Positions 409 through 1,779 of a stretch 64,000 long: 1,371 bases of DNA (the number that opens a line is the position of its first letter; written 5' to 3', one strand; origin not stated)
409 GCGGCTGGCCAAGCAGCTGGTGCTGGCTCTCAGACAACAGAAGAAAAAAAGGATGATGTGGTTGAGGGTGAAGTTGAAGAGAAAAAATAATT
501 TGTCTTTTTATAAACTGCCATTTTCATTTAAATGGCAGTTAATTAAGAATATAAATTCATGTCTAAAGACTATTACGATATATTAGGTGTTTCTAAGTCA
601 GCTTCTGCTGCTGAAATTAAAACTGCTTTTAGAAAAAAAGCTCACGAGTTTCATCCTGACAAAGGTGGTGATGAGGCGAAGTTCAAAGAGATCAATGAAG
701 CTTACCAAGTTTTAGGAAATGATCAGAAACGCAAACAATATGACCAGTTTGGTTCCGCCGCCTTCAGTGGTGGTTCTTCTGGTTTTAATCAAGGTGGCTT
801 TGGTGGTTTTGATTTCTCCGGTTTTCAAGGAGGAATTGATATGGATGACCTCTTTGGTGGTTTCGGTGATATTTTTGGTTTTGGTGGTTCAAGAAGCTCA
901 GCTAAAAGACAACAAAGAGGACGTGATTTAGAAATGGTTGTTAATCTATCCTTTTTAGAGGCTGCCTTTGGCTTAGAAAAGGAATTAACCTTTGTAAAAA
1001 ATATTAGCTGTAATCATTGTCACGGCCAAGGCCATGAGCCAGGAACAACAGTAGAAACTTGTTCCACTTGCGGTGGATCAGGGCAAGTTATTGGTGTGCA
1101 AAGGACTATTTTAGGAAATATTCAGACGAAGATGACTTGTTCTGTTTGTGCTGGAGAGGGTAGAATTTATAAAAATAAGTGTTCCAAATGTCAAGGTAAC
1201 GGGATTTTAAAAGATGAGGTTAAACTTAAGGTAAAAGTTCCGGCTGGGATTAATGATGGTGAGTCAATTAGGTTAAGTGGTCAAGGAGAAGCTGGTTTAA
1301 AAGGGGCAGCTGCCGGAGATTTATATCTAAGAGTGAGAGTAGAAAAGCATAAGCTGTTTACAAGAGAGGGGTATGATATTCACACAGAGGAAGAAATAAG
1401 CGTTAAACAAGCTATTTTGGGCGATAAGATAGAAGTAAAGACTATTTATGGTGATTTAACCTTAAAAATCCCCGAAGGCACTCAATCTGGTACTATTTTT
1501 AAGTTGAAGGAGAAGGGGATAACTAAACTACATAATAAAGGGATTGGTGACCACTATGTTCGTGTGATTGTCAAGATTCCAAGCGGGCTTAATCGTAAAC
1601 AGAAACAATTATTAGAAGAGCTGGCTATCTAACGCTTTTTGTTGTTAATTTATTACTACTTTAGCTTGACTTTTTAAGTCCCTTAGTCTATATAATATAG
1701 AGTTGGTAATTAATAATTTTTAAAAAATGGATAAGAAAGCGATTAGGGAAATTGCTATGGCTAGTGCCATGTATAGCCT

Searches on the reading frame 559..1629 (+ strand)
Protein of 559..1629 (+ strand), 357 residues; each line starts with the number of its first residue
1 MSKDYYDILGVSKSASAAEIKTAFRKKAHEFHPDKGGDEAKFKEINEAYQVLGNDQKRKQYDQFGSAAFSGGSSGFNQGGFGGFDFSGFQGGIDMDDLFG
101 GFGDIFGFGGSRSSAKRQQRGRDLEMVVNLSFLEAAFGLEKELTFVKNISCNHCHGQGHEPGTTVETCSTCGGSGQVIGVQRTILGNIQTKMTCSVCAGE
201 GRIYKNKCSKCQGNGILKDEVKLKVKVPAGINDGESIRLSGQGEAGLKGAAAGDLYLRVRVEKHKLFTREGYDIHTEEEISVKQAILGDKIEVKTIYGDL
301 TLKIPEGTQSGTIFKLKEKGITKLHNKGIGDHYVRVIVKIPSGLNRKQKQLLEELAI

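Call 63: find_encoding_contigs(protein=window:559-1629:+, flank=10000, max_places=1)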
Protein window:559-1629:+ (357 aa): 5 contigs read that carry it; 1 place shown.
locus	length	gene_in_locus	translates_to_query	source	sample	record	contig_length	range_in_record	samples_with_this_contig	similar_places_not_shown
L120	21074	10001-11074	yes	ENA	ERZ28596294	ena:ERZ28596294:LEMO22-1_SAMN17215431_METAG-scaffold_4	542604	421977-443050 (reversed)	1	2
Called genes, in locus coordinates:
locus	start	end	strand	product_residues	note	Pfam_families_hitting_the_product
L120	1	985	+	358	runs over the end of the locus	PF00149:Metallophos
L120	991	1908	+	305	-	PF01297:ZnuA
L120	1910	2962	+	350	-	PF09587:PGA_cap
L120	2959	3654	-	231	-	PF00072:Response_reg, PF00486:Trans_reg_C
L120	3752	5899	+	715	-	PF03717:PBP_dimer, PF00905:Transpeptidase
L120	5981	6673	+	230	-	PF08220:HTH_DeoR (weak), PF01628:HrcA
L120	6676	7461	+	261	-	PF01025:GrpE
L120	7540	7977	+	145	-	PF00011:HSP20, PF17886:ArsA_HSP20 (weak)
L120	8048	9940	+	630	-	PF00012:HSP70, PF06723:MreB_Mbl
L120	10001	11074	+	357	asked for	PF00226:DnaJ, PF01556:DnaJ_C, PF00684:DnaJ_CXXCXGXG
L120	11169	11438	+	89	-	PF09527:ATPase_gene1 (weak)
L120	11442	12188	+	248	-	PF00119:ATP-synt_A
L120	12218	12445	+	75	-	PF00137:ATP-synt_C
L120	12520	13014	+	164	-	PF00430:ATP-synt_B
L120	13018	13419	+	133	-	PF00213:OSCP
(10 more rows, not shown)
